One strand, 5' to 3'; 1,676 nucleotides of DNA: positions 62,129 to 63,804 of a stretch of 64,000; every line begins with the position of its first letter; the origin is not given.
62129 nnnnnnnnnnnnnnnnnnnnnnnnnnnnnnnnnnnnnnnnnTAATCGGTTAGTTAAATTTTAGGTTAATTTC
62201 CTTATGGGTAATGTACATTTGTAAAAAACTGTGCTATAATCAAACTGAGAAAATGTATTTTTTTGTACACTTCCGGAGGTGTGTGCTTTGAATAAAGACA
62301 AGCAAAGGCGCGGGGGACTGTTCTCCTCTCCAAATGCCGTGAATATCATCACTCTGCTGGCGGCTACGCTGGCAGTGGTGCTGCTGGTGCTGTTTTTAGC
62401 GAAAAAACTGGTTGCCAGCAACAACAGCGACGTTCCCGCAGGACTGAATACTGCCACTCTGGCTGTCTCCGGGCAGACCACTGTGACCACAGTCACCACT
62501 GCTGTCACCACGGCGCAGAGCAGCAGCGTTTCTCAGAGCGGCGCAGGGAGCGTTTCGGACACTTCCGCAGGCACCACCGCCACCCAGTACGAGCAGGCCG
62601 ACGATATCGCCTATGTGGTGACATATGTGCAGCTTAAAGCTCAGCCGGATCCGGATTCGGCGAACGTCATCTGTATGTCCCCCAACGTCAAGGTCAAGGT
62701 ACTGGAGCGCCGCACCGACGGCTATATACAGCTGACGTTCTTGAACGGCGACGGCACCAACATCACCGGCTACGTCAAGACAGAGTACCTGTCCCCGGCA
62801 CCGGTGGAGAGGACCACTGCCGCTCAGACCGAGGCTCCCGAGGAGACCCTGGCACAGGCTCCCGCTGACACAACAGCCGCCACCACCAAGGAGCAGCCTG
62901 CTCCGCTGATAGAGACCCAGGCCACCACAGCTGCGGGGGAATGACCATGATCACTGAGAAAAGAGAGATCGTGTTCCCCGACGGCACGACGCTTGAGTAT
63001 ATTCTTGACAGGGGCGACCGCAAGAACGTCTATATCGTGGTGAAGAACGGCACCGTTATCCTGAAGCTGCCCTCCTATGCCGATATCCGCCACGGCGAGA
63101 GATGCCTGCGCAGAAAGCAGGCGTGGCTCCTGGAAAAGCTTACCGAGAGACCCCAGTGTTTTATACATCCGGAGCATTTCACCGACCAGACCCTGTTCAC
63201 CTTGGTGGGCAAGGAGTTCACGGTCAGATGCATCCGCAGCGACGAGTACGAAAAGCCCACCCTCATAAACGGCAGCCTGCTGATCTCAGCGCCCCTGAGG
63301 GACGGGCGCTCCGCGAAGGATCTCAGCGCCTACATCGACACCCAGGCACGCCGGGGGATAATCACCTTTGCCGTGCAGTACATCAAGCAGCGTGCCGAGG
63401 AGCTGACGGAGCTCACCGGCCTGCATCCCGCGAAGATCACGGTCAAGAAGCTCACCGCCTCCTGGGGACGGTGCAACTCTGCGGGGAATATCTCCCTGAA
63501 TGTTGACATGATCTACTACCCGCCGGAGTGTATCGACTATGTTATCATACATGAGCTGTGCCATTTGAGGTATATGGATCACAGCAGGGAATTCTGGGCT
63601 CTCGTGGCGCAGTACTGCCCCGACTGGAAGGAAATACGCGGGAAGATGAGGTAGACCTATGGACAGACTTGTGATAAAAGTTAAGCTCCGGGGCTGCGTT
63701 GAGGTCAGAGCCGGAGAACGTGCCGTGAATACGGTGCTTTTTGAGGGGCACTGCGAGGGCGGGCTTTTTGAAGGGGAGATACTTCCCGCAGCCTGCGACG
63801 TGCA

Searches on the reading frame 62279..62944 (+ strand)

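Call 62: search_protein_families(library=pfam, proteins=[window:62279-62944:+])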
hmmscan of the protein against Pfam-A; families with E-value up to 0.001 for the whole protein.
window:62279-62944:+ (221 aa): 1 family
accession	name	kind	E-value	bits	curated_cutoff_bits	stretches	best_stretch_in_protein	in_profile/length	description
PF08239.17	SH3_3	-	0.00029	21.4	27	1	117-172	3-54/54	Bacterial SH3 domain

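Call 83: search_protein_families(library=phrogs, proteins=[window:62279-62944:+], max_evalue=1)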
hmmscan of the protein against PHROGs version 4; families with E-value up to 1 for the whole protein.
window:62279-62944:+ (221 aa): 5 families
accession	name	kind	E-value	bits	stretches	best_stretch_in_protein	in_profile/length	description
phrog_7686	-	lysis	0.18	13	1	7-86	9-86/112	Rz-like spanin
phrog_34082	-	tail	0.19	11.4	1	58-123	270-331/579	tail length tape measure protein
phrog_37937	-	unknown function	0.28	11.3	1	44-92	105-155/315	-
phrog_29512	-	unknown function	0.39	12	1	26-54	31-59/83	-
phrog_8068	-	unknown function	0.9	11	0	48-78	8-39/70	-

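Call 96: search_protein_families(library=padloc, proteins=[window:62279-62944:+], max_evalue=0.001)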
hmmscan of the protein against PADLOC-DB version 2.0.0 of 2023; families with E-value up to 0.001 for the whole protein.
window:62279-62944:+ (221 aa): 0 families

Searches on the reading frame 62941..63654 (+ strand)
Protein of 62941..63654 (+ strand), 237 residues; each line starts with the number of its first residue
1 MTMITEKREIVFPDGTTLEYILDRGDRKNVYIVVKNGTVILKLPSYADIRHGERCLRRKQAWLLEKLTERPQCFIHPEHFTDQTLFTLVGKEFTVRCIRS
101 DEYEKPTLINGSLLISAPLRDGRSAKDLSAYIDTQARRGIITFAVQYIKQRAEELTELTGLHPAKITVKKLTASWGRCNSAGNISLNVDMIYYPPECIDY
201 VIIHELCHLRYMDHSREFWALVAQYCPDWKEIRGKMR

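Call 49: find_encoding_contigs(protein=window:62941-63654:+, flank=10000, max_places=2)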
Protein window:62941-63654:+ (237 aa): 18 contigs read that carry it; 2 places shown.
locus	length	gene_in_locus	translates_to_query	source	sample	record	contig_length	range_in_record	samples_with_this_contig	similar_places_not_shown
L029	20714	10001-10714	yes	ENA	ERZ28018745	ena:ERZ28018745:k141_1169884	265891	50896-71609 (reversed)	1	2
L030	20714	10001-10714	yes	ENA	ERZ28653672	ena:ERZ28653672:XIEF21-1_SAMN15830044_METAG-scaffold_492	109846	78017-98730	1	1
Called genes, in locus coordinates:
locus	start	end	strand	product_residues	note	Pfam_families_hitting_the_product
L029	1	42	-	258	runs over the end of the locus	PF02585:PIG-L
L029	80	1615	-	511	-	PF01087:GalP_UDP_transf, PF02744:GalP_UDP_tr_C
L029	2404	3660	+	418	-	PF04542:Sigma70_r2, PF04545:Sigma70_r4, PF08281:Sigma70_r4_2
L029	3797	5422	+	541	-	PF04542:Sigma70_r2, PF08281:Sigma70_r4_2, PF04545:Sigma70_r4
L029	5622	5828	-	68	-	-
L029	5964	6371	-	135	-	PF19514:MobC_2 (weak), PF21983:NikA-like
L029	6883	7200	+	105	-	-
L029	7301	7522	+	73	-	-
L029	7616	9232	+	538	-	PF00239:Resolvase, PF07508:Recombinase, PF13408:Zn_ribbon_recom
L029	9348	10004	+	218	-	-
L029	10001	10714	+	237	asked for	PF01863:YgjP-like, PF08325:WLM (weak)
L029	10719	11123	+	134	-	PF11578:DUF3237 (faint)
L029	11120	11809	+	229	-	PF00300:His_Phos_1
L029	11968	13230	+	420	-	PF00330:Aconitase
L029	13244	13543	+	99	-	PF07876:Dabb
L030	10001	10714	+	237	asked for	PF01863:YgjP-like, PF08325:WLM (weak)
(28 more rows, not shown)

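Call 96: search_protein_families(library=padloc, proteins=[window:62941-63654:+], max_evalue=0.001)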
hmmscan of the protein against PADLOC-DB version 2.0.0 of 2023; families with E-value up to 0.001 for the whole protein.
window:62941-63654:+ (237 aa): 0 families
